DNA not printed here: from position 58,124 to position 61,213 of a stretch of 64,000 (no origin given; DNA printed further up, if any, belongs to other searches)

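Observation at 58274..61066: Single-gene PHP-nuclease-like + SMC/ABC ATPase fusion next to tRNA-Gly: candidate anti-phage defence (Ppl-like architecture)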

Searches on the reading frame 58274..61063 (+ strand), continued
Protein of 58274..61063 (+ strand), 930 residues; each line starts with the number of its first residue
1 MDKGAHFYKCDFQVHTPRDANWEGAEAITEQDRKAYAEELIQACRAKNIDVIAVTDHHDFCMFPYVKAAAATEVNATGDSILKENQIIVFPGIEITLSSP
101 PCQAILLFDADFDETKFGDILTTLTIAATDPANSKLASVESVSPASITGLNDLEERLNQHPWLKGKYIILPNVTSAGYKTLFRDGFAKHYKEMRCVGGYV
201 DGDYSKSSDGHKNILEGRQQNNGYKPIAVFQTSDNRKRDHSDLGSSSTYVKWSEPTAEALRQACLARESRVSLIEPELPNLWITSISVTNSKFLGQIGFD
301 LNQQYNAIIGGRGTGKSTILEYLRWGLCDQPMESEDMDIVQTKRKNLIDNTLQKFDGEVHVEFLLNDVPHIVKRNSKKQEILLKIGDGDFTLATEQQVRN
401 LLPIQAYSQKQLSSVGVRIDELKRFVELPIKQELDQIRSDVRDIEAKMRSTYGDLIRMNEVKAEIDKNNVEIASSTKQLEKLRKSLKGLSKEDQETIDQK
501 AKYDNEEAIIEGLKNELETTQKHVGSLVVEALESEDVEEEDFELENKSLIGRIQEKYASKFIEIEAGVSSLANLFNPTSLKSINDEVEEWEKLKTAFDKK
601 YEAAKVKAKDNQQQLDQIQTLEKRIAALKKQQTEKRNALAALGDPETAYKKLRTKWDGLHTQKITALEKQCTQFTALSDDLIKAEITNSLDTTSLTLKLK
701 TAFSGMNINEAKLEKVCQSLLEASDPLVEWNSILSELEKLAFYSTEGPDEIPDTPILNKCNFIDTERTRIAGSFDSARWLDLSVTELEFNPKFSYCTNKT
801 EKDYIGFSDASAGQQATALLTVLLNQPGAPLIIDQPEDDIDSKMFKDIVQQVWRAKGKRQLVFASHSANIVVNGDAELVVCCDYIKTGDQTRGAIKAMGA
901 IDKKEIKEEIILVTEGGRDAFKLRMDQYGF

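Call 68: fold_search(model_id=the predicted structure, library=pdb)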
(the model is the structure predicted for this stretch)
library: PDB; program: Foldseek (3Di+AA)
matches with E <= 10: 1248; with E <= 0.001: 152
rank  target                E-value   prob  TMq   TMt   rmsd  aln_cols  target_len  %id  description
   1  7zr1_D                1.3e-11  1.00  0.20  0.23  81.3       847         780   13  Chaetomium thermophilum Mre11-Rad50-Nbs1 complex bound to ATPyS (composite structure) (released 2023-01-11)
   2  5xei                  2.0e-11  1.00  0.26  0.42  26.8       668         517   14  Crystal structure of the Smc head domain with a coiled coil and joint derived from Pyrococcus yayanosii (released 2017-06-07)
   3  7zr1_C                2.2e-11  1.00  0.22  0.26  80.7       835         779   12  Chaetomium thermophilum Mre11-Rad50-Nbs1 complex bound to ATPyS (composite structure) (released 2023-01-11)
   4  9qxt_A                3.3e-10  1.00  0.20  0.24  40.9       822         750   12  E. coli JetABC dimer in the DNA boarding-holding state (released 2025-10-01)
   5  9qxx_A                4.9e-10  1.00  0.23  0.28  40.7       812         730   12  JetABC DNA loaded state dimer (released 2025-10-01)
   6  7nyw_A                5.9e-10  1.00  0.29  0.38  25.9       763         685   11  Cryo-EM structure of the MukBEF-MatP-DNA head module (released 2021-07-07)
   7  9f5w_B                1.2e-09  1.00  0.27  0.44  28.5       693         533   13  Human condensin II - M18BP1 complex (released 2025-07-02)
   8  8dk2_D                1.8e-09  1.00  0.20  0.25  44.0       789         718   12  CryoEM structure of Pseudomonas aeruginosa PA14 JetABC in an unclamped state trapped in ATP dependent dimeric form (released 2022-10-05)
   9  4ad8                  2.9e-09  1.00  0.26  0.47  19.7       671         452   13  Crystal structure of a deletion mutant of Deinococcus radiodurans RecN (released 2012-12-12)
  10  8q72_A                3.1e-09  1.00  0.23  0.27  40.4       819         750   11  E. coli plasmid-borne JetABCD(E248A) core in a cleavage-competent state (released 2024-01-31)
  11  9qxu_B                4.3e-09  1.00  0.20  0.25  41.1       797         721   11  JetABC DNA loaded state monomer (open) (released 2025-10-01)
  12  6yvv_B                6.6e-09  1.00  0.27  0.47  20.2       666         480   11  Condensin complex from S.cerevisiae ATP-free apo bridged state (released 2020-07-15)
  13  9q9h_B                6.9e-09  1.00  0.24  0.42  21.7       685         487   12  Cryo-EM structure of human Mre11-Rad50 complex bound to DNA (released 2025-10-01)
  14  8dk2_C                9.2e-09  1.00  0.20  0.25  43.5       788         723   13  CryoEM structure of Pseudomonas aeruginosa PA14 JetABC in an unclamped state trapped in ATP dependent dimeric form (released 2022-10-05)
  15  9a6c_A                2.9e-08  1.00  0.29  0.41  16.9       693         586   10  Integrative model of YYDD-YYDB by crosslinking MS and deep learning (released 2024-09-18)
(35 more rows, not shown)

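Call 75: find_related_loci(query=A1, collection=viral_contigs, flank=8000)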
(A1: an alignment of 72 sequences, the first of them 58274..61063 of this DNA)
Query A1 (930 aa) in viral_contigs; peptide patterns used: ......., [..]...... (x = any residue, [..] = any of these).
125 stretches matched a pattern; 36 encode a relative of the query (tblastn E <= 1e-3); 36 distinct loci.
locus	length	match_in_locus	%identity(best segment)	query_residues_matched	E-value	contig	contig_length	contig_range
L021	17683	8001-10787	90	1-930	0e+0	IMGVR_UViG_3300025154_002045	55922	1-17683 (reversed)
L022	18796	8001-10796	41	1-930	0e+0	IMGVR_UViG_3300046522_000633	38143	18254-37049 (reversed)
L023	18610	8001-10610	23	1-928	2e-32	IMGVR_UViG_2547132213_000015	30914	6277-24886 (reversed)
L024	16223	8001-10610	23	1-928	3e-31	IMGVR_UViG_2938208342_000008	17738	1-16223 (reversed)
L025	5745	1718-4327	23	1-928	8e-31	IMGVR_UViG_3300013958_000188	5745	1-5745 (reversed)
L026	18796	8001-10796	40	3-930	9e-26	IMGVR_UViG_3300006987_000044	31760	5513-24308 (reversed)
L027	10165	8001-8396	39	800-930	1e-22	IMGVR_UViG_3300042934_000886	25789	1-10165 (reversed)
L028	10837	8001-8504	32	756-930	3e-22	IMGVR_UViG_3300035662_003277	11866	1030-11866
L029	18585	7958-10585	45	4-924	5e-22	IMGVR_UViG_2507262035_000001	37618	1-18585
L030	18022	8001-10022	41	233-924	9e-21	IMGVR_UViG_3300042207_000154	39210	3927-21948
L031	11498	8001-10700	39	5-928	2e-20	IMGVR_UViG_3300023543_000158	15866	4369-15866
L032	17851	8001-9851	35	283-929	6e-20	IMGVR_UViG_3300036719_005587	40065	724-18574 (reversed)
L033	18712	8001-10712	40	49-930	2e-20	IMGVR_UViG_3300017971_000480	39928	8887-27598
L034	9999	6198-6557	36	807-928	2e-18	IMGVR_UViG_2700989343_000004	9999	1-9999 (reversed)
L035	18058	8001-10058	32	190-928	5e-17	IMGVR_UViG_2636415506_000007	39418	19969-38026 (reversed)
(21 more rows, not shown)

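Call 80: search_protein_families(library=pfam, proteins=[L021:1631-2704:+, L021:2722-3228:+, L021:3059-4258:+, L021:4263-5888:+, L021:5788-6975:+, L021:6983-7993:+, L021:10750-11544:+, L021:11565-12086:+, L021:12197-13015:+], max_evalue=0.001)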
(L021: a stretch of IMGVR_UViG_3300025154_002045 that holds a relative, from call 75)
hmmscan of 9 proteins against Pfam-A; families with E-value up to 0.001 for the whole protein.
L021:1631-2704:+ (358 aa): 7 families
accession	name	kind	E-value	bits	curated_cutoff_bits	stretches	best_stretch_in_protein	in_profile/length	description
PF02661.23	Fic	-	4e-16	60.1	24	1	115-225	2-93/93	Fic/DOC family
PF12802.13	MarR_2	-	5.7e-06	26.8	27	1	308-348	13-54/61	MarR family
PF22168.2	DIP2311-like_C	-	2e-05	25.2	27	1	308-355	13-60/63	Transcriptional regulator DIP2311-like, C-terminal domain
PF01978.25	TrmB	-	0.00017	21.8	25.6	0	299-349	7-57/68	Sugar-specific transcriptional regulator TrmB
PF14394.12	DUF4423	-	0.00018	21.8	30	0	317-353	39-75/165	Domain of unknown function (DUF4423)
PF25212.1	HVO_A0114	-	0.00044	20.4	27.6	0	281-354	3-76/84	HVO_A0114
PF13545.12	HTH_Crp_2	-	0.00077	19.8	27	0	319-349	27-57/70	Crp-like helix-turn-helix domain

L021:2722-3228:+ (169 aa): 1 family
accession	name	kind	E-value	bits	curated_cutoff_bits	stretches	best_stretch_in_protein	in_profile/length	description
PF04002.20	RadC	-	2e-08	34.6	22.1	1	36-153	2-119/121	RadC-like JAB domain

L021:3059-4258:+ (400 aa): 1 family
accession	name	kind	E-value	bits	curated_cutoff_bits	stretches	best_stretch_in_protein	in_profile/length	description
PF01555.25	N6_N4_Mtase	-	6.3e-23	82.3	26.7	1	66-236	104-219/221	DNA methylase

L021:4263-5888:+ (542 aa): 5 families
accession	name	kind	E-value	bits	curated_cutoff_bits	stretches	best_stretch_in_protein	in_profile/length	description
PF01555.25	N6_N4_Mtase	-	1.5e-18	68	26.7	2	19-91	150-220/221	DNA methylase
PF01170.24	UPF0020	-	8.3e-07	29.3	22.3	0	287-330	91-136/197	RMKL-like, methyltransferase domain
PF05175.20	MTS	-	8.7e-05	22.7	23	0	336-388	85-138/170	Methyltransferase small domain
PF13847.12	Methyltransf_31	-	0.0005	20.2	27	0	51-103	2-58/145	Methyltransferase domain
PF06325.19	PrmA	-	0.00054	20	22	0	44-95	153-205/296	Ribosomal protein L11 methyltransferase (PrmA)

L021:5788-6975:+ (396 aa): 0 families

L021:6983-7993:+ (337 aa): 0 families

L021:10750-11544:+ (265 aa): 1 family
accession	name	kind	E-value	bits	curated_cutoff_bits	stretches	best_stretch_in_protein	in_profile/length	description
PF12705.13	PDDEXK_1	-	3.7e-14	53.7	22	1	110-258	98-243/247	PD-(D/E)XK nuclease superfamily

L021:11565-12086:+ (174 aa): 0 families

L021:12197-13015:+ (273 aa): 1 family
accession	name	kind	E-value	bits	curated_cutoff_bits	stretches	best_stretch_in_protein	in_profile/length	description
PF00589.27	Phage_integrase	-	6e-22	78.7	27.1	1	96-256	3-168/172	Phage integrase family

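Call 82: search_dna_similar(query=window:58274-61063:+, collection=plasmids, mode=protein, max_rows=60, rows=spread)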
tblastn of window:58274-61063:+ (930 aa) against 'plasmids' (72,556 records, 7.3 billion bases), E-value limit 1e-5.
Records with a match: 939; places in all: 979; records where one place covers at least 80% of the query: 15.
Best place of each record, by identity: <60% 939.
By first word of the organism name: Escherichia 350; Klebsiella 201; Enterobacter 44; Piscirickettsia 34; Salmonella 31; Citrobacter 25; Serratia 21; Pseudomonas 21; Raoultella 17; Yersinia 17; and 60 more.
By predicted mobility (MOB-suite, as given by PLSDB): conjugative 669; non-mobilizable 171; mobilizable 99.
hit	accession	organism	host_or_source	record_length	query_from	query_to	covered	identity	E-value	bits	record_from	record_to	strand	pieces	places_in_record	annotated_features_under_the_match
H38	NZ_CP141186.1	Hymenobacter sp. GOD-10R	single cell,Crepidiastrum sonchifolium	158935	1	930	100%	42.9%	0e+0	741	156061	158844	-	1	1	none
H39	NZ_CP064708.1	Bradyrhizobium sp. 131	Acmispon strigosus,cell culture,root ...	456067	27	930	56%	33.2%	2e-33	249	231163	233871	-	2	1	AAA family ATPase (x2) | hypothetical protein (x2)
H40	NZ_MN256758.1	Escherichia coli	-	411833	9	929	59%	27.9%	6e-15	154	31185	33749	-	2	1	TrlF family AAA-like ATPase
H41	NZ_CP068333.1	Escherichia coli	Homo sapiens,Plasmid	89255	9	929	59%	27.7%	6e-15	154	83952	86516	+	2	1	TrlF family AAA-like ATPase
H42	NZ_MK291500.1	Escherichia coli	retail meat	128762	9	929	59%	27.7%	6e-15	154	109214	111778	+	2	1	TrlF family AAA-like ATPase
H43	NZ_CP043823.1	Escherichia coli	Feral pig,Genomic DNA,feces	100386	9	929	59%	27.7%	6e-15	154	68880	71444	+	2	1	TrlF family AAA-like ATPase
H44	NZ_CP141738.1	Escherichia coli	Homo sapiens,Wound/Abscess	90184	9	929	59%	27.7%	6e-15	154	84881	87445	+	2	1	TrlF family AAA-like ATPase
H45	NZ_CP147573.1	Escherichia coli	Homo sapiens,bloodstream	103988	9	929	59%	27.7%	6e-15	154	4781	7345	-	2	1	TrlF family AAA-like ATPase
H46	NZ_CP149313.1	Salmonella enterica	Pig,single cell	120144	9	929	59%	27.7%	6e-15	153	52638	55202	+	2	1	TrlF family AAA-like ATPase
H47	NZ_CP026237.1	Citrobacter freundii complex sp. CFNIH3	-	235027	9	929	59%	27.4%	1e-14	152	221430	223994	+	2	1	TrlF family AAA-like ATPase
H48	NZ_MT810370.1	Klebsiella pneumoniae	-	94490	47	924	52%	29.6%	8e-15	149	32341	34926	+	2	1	TrlF family AAA-like ATPase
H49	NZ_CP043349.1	Klebsiella pneumoniae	Homo sapiens,Culture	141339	47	924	52%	29.6%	8e-15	149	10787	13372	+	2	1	TrlF family AAA-like ATPase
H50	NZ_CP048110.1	Klebsiella michiganensis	Bactrocera dorsalis,cell culture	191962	47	924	52%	29.6%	8e-15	149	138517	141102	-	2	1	TrlF family AAA-like ATPase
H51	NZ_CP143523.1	Pantoea agglomerans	-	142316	3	930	49%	29.2%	1e-10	143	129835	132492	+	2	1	TrlF family AAA-like ATPase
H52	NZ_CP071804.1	Yersinia ruckeri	strain,sea water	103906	3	930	51%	27.6%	1e-7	124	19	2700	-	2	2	TrlF family AAA-like ATPase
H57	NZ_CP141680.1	Klebsiella pneumoniae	Homo sapiens,sputum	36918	218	929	26%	36.4%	2e-7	124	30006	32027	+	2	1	none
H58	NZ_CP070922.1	Escherichia coli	Homo sapiens,Bacterial pure ...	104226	225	929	25%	36.7%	6e-7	120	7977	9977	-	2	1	TrlF family AAA-like ATPase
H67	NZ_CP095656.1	Escherichia coli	Homo sapiens,Pure culture one microbial ...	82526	795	927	14%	37.3%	1e-11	77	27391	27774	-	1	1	ppl: anti-phage protein Ppl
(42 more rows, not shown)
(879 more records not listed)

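Call 83: get_annotated_region(hit=H67, flank=5000)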
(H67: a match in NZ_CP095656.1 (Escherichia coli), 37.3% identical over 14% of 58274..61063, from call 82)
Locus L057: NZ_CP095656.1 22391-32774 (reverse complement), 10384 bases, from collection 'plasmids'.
description: Escherichia coli strain dm832c plasmid p_dm832c_NDM5, complete sequence
organism: Escherichia coli (NCBI taxid 562)
taxonomy: Bacteria; Pseudomonadota; Gammaproteobacteria; Enterobacterales; Enterobacteriaceae; Escherichia; Escherichia coli
host: -; source: Homo sapiens,Pure culture one microbial species,urine; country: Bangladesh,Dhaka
typing (MOB-suite, as given by PLSDB): conjugative; replicon IncFIA,IncFIC; relaxase MOBF,MOBF; mating-pair formation MPF_F
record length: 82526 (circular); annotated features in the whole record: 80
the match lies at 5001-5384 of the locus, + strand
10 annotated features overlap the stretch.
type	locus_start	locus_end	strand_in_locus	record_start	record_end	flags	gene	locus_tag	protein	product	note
CDS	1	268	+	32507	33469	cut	parM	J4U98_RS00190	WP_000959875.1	plasmid segregation protein ParM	-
CDS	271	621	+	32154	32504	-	-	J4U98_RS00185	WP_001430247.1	plasmid partitioning/stability family protein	-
CDS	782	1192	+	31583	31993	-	-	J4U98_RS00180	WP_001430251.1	hypothetical protein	-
CDS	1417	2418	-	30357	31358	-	-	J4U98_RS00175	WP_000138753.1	DUF4238 domain-containing protein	-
CDS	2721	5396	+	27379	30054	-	ppl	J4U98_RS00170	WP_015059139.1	anti-phage protein Ppl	GO:0051607 - defense response to virus [Evidence IEA]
CDS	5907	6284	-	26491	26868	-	-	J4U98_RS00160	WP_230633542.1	hypothetical protein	-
CDS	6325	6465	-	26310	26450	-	-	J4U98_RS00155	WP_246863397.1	hypothetical protein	-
CDS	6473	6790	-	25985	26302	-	-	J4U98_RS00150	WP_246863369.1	hypothetical protein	-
CDS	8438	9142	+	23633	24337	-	-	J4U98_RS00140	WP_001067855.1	IS6-like element IS26 family transposase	GO:0006313 - DNA transposition [Evidence IEA]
predicted_resistance_gene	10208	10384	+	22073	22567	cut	dfrA12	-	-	trimethoprim-resistant dihydrofolate reductase DfrA12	predicted by amrfinderplus; class TRIMETHOPRIM; identity 100.0%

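Call 87: search_protein_families(library=ncbifam, proteins=[L057:2721-5393:+], max_evalue=0.00001)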
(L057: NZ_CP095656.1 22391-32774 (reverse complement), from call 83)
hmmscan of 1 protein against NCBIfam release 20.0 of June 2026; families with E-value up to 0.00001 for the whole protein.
L057:2721-5393:+ (891 aa): 5 families
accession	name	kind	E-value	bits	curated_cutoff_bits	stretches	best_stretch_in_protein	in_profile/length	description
NF042955.1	Ppl_antiphage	equivalog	0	1330.4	1000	1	3-889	1-882/882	anti-phage protein Ppl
NF045780.1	TrlF_fam_ATP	equivalog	1.9e-142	477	350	1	3-889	2-943/944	TrlF family AAA-like ATPase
NF045781.1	Spaf1101_AAA_ATP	equivalog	1.2e-58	199.2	475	2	36-310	102-370/836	Spaf_1101 family AAA-like ATPase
NF003034.1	PRK03918.1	equivalog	2.3e-07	29.2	700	1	276-366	16-105/878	DNA double-strand break repair ATPase Rad50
NF038032.1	CehA_McbA_metalo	domain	3.9e-07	29.8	80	1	5-99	1-78/315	CehA/McbA family metallohydrolase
